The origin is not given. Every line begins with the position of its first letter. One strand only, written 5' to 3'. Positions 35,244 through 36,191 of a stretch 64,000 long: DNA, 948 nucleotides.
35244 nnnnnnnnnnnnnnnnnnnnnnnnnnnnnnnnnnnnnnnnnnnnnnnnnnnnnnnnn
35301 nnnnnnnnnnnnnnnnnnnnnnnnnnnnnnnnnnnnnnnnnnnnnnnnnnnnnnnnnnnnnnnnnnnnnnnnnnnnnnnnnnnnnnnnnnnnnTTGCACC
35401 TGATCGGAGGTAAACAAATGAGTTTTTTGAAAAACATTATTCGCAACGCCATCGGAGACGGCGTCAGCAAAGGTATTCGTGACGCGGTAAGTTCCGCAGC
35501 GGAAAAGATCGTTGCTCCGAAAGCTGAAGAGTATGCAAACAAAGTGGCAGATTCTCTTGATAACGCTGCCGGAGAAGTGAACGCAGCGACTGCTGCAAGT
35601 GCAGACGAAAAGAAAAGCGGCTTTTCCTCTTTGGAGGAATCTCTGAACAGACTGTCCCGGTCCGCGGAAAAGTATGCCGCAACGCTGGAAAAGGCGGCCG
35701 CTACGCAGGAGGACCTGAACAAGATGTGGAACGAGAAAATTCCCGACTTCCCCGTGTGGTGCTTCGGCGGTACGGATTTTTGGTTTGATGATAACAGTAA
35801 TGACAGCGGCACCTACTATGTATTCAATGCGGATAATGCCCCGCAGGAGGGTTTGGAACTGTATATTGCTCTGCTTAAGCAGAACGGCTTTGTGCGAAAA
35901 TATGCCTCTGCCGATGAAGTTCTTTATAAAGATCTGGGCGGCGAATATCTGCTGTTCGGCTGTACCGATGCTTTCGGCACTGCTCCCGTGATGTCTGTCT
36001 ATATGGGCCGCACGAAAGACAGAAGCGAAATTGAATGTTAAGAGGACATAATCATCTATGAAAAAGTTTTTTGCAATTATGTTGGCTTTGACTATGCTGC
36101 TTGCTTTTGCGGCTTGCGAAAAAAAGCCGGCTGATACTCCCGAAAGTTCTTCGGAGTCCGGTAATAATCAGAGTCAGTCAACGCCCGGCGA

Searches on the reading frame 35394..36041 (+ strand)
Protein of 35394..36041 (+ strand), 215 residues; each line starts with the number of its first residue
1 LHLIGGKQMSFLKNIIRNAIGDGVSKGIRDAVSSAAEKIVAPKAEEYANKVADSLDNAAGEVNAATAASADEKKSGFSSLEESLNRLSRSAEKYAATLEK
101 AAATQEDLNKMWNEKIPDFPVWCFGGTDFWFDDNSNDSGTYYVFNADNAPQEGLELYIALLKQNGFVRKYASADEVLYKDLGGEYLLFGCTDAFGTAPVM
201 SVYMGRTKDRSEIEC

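Call 3: search_protein_families(library=pfam, proteins=[window:35394-36041:+], max_evalue=1)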
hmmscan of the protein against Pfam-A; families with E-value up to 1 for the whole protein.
window:35394-36041:+ (215 aa): 4 families
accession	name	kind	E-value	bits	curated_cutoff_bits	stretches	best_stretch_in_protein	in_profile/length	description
PF25547.1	WXG100_2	-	0.025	15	27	1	34-101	43-108/150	WXG100 like domain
PF07626.16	PSD3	-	0.1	13.5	23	1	45-103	6-61/65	Protein of unknown function (DUF1587)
PF16183.10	Kinesin_assoc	-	0.27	11.8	29.5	1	29-116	23-111/171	Kinesin-associated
PF04614.17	Pex19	-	0.37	10.9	22.2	1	41-111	32-108/249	Pex19 protein family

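Call 50: search_protein_families(library=pfam, proteins=[window:35418-36041:+], max_evalue=1)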
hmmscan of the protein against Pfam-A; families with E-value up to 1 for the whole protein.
window:35418-36041:+ (207 aa): 4 families
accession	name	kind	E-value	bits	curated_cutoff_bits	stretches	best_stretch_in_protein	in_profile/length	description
PF25547.1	WXG100_2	-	0.023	15.1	27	1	26-93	43-108/150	WXG100 like domain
PF07626.16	PSD3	-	0.096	13.6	23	1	37-95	6-61/65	Protein of unknown function (DUF1587)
PF04614.17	Pex19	-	0.19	11.8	22.2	1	35-103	34-108/249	Pex19 protein family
PF16183.10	Kinesin_assoc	-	0.26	11.9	29.5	1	20-108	22-111/171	Kinesin-associated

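Call 74: search_protein_families(library=padloc, proteins=[window:35418-36041:+], max_evalue=0.01)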
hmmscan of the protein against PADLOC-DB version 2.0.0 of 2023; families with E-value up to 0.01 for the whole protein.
window:35418-36041:+ (207 aa): 1 family
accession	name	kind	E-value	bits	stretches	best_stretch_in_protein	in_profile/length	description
PDLC00595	ZorA1|ZorA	-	0.00041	17.3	1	10-89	284-361/487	MotA/ExbB/TolQ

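Call 75: search_protein_families(library=ncbifam, proteins=[window:35418-36041:+], max_evalue=0.01)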
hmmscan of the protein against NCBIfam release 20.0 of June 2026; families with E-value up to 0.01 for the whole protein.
window:35418-36041:+ (207 aa): 0 families
